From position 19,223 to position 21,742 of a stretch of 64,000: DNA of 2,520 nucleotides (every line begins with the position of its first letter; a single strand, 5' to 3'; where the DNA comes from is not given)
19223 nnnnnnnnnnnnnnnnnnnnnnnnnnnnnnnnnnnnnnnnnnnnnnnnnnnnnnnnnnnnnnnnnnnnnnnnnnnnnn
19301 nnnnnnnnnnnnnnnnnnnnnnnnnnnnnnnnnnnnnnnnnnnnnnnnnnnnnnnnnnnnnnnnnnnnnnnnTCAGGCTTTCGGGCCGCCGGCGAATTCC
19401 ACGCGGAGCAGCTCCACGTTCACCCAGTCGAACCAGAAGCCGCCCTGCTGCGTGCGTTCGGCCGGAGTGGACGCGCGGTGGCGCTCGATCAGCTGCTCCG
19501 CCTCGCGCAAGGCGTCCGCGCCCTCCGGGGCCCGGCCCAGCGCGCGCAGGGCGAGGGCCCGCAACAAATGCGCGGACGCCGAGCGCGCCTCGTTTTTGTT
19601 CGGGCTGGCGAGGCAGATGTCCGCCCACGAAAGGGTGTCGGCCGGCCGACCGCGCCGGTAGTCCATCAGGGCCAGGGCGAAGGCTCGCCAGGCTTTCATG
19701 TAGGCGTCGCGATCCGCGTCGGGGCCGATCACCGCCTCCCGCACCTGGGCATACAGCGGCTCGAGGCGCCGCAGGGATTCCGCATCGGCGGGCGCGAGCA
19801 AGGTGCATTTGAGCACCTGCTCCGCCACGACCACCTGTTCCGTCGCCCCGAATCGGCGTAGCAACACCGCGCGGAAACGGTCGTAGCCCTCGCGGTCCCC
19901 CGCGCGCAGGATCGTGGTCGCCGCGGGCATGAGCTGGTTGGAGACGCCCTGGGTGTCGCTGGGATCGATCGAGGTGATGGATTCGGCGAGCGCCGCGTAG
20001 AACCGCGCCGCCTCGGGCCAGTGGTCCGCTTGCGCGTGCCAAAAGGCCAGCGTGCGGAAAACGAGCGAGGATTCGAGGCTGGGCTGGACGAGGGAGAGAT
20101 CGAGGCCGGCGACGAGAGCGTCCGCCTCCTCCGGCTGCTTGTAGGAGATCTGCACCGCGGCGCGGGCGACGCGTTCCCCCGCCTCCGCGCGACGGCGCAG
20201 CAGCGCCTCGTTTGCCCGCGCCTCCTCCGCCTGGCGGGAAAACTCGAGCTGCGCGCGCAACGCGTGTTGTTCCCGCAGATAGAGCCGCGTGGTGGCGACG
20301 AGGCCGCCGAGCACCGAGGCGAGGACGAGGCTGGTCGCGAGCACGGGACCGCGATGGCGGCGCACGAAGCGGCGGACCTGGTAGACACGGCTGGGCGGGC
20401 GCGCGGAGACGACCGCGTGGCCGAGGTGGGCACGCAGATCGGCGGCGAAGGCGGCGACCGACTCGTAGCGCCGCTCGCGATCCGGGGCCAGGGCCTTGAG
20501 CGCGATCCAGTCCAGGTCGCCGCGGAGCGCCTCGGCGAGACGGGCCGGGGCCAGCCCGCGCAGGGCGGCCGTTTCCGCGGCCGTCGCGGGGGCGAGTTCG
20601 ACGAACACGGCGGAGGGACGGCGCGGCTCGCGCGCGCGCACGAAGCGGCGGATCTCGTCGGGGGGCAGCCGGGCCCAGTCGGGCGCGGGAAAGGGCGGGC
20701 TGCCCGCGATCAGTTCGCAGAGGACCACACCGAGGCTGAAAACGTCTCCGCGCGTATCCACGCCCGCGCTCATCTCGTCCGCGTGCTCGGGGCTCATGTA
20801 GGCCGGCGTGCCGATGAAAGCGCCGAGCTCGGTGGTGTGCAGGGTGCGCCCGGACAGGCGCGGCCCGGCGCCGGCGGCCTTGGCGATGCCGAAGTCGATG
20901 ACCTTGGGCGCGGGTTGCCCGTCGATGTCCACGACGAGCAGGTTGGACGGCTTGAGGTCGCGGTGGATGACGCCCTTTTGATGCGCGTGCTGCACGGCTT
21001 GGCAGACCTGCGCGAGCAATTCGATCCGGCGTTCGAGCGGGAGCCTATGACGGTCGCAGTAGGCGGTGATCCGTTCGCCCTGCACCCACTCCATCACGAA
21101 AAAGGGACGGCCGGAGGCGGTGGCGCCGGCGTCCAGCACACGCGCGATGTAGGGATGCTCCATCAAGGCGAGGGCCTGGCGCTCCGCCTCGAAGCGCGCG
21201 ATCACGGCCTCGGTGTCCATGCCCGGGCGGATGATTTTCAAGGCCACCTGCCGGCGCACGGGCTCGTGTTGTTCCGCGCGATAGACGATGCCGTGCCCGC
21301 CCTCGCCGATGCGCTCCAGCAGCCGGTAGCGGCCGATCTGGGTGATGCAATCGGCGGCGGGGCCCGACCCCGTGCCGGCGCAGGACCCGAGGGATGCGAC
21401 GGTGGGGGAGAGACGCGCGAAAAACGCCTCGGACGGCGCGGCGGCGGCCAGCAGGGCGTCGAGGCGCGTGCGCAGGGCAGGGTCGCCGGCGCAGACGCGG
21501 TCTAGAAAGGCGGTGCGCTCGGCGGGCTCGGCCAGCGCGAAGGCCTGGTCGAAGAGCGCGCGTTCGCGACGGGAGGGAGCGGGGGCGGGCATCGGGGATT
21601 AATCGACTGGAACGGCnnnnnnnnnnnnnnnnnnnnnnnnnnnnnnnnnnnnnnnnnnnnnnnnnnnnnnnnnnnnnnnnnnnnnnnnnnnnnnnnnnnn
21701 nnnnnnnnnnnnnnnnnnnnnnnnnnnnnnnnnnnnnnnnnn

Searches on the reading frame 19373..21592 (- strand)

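Call 17: search_protein_families(library=pfam, proteins=[window:19373-21592:-], max_evalue=0.001)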
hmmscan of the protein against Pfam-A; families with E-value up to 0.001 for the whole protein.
window:19373-21592:- (739 aa): 4 families
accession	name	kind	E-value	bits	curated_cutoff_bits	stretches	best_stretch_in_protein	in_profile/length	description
PF00069.31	Pkinase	-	1.4e-39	136.6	31.7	1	89-304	1-200/263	Protein kinase domain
PF07714.23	PK_Tyr_Ser-Thr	-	1.4e-24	87.2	23.1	1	91-303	3-207/258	Protein tyrosine and serine/threonine kinase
PF03109.22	ABC1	-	6.7e-07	29.1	22.9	1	160-239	140-216/244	ABC1 atypical kinase-like domain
PF06293.20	Kdo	-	0.00026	20.9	21.3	1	104-234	36-166/207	Lipopolysaccharide kinase (Kdo/WaaP) family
